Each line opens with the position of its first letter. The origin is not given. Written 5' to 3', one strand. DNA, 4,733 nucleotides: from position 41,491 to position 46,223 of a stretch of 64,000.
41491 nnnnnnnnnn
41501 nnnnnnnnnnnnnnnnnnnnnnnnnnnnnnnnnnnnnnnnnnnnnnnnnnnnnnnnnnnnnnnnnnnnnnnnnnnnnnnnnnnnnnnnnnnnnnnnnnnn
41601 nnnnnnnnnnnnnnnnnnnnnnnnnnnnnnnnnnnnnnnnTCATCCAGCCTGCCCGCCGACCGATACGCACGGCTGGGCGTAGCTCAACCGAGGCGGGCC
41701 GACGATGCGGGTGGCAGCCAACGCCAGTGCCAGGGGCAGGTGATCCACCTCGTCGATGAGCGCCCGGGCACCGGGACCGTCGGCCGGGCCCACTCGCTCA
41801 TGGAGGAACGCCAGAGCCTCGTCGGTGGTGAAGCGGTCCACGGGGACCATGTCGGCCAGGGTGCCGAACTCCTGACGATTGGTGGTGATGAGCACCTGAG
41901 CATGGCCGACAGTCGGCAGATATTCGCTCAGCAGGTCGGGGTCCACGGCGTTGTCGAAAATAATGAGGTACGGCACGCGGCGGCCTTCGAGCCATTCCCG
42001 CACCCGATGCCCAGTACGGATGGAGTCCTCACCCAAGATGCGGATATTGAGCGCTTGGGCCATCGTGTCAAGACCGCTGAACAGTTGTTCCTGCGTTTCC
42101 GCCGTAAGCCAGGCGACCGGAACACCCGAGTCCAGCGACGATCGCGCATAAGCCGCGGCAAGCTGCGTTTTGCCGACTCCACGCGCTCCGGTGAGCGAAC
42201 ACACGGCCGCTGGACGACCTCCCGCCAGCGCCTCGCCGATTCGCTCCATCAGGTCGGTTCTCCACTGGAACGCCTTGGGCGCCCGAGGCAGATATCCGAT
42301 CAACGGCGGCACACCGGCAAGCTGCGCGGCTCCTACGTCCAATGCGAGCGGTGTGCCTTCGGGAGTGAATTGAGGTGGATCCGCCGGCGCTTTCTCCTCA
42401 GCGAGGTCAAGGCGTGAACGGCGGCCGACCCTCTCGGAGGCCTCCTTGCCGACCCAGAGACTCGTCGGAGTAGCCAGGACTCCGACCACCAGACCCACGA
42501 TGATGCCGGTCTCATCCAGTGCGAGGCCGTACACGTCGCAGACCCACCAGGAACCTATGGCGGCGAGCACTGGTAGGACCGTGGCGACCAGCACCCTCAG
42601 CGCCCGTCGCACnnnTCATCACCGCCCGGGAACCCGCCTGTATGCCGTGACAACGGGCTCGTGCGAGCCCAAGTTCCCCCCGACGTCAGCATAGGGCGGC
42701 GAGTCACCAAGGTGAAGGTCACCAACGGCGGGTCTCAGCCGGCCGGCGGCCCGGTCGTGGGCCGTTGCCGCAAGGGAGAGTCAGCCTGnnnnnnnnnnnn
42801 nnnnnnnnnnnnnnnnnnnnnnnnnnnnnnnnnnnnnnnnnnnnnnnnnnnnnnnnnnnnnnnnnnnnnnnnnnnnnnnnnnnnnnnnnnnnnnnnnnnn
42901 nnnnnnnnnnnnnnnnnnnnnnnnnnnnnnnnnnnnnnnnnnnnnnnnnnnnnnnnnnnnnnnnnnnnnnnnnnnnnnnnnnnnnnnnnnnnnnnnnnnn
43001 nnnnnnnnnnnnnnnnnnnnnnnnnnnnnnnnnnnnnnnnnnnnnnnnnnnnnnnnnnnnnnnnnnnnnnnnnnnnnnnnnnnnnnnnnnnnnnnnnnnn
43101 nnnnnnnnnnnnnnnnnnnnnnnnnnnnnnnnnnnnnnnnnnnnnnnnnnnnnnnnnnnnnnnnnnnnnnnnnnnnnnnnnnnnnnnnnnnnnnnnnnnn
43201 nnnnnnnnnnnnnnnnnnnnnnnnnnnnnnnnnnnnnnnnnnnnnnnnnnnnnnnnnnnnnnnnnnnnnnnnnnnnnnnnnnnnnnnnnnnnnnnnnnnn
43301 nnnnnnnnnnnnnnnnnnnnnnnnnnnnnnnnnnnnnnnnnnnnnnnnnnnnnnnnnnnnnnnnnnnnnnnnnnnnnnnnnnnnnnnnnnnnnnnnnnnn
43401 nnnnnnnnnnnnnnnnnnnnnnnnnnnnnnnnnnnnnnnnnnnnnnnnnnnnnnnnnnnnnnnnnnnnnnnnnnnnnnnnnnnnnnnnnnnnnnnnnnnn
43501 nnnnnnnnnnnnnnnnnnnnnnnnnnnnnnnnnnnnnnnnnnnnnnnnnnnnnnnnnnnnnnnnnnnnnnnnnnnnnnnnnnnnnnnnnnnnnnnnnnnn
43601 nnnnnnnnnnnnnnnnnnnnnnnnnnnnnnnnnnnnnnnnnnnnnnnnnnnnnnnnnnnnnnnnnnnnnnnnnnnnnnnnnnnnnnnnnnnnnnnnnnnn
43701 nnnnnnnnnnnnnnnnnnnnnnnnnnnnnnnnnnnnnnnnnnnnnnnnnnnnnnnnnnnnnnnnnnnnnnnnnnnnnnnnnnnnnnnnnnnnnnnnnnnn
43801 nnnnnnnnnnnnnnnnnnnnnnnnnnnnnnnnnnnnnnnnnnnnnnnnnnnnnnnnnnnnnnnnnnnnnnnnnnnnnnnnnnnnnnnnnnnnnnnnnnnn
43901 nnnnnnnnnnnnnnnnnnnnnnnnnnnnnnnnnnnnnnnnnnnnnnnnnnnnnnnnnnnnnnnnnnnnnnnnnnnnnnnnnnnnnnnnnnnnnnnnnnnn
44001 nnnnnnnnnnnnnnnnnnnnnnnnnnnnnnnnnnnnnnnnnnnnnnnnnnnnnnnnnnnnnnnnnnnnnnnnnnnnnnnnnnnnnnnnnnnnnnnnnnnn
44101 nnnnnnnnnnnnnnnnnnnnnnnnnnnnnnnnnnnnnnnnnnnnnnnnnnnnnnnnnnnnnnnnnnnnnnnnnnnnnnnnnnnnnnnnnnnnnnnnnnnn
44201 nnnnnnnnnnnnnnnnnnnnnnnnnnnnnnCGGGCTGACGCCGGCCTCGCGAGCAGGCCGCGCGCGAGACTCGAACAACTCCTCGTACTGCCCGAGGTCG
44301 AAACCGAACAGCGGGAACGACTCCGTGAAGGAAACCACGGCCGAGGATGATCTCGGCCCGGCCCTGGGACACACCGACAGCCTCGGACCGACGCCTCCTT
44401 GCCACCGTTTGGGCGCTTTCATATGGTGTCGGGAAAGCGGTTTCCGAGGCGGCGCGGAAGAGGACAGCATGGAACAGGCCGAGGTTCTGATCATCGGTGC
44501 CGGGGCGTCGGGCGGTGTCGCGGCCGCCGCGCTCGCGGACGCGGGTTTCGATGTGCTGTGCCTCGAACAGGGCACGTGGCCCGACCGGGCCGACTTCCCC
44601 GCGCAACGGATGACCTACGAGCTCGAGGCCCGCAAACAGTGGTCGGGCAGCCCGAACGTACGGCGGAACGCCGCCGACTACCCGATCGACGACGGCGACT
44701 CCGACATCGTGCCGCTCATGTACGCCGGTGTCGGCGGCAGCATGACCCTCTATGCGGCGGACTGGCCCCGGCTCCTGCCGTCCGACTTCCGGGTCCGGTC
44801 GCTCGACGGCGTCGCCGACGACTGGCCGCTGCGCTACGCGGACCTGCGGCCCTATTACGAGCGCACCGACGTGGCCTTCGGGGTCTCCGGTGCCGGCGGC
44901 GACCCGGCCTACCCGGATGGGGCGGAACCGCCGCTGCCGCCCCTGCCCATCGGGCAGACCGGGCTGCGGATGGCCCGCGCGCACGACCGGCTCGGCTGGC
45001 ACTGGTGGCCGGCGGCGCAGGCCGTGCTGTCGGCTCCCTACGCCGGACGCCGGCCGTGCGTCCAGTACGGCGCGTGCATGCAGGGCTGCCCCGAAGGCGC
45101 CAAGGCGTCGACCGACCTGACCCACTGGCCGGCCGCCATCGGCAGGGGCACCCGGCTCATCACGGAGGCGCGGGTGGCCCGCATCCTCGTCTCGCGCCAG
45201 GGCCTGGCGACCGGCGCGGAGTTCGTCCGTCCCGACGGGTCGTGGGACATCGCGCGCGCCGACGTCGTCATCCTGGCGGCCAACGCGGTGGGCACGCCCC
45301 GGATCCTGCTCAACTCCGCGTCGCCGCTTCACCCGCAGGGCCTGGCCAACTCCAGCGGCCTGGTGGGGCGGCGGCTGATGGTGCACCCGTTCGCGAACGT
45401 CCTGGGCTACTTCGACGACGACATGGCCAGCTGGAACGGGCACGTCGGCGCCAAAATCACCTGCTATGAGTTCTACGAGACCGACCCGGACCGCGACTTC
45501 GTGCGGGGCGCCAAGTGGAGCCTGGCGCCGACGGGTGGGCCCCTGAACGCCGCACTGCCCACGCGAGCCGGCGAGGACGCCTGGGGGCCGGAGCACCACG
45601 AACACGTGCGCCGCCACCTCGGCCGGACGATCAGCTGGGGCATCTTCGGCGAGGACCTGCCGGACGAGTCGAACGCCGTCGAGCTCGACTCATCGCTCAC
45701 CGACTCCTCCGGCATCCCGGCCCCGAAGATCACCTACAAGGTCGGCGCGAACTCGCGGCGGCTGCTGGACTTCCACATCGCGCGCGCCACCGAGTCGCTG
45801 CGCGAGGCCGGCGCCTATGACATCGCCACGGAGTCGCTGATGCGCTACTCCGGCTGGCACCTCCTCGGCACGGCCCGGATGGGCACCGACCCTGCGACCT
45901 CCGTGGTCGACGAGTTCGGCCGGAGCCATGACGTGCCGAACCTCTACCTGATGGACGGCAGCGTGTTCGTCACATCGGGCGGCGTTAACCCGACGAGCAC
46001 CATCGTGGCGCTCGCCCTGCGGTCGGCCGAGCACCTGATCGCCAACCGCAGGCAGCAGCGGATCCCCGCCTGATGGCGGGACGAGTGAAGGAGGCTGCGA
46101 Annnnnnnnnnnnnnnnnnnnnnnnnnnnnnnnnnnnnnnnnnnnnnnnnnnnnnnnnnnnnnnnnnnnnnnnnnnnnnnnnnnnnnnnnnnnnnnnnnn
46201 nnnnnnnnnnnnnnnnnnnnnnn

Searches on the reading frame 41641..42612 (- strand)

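Call 61: search_protein_families(library=pfam, proteins=[window:41641-42612:-], max_evalue=0.00001)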
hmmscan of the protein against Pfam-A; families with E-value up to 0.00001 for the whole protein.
window:41641-42612:- (323 aa): 1 family
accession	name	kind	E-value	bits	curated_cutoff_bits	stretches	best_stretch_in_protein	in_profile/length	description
PF00931.28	NB-ARC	-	6.9e-06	25.9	23.5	1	119-279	2-174/248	NB-ARC domain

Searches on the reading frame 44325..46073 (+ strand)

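Call 62: search_protein_families(library=pfam, proteins=[window:44325-46073:+], max_evalue=0.00001)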
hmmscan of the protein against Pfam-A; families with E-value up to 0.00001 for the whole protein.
window:44325-46073:+ (582 aa): 3 families
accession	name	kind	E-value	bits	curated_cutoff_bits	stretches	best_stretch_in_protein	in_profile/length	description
PF05199.19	GMC_oxred_C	-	4.6e-23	82.7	24.6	1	446-564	1-139/139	GMC oxidoreductase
PF00732.25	GMC_oxred_N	-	4.8e-15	56.4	23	1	245-355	111-217/218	GMC oxidoreductase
PF13450.12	NAD_binding_8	-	4.9e-06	27.2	21.9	0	56-84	1-29/68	NAD(P)-binding Rossmann-like domain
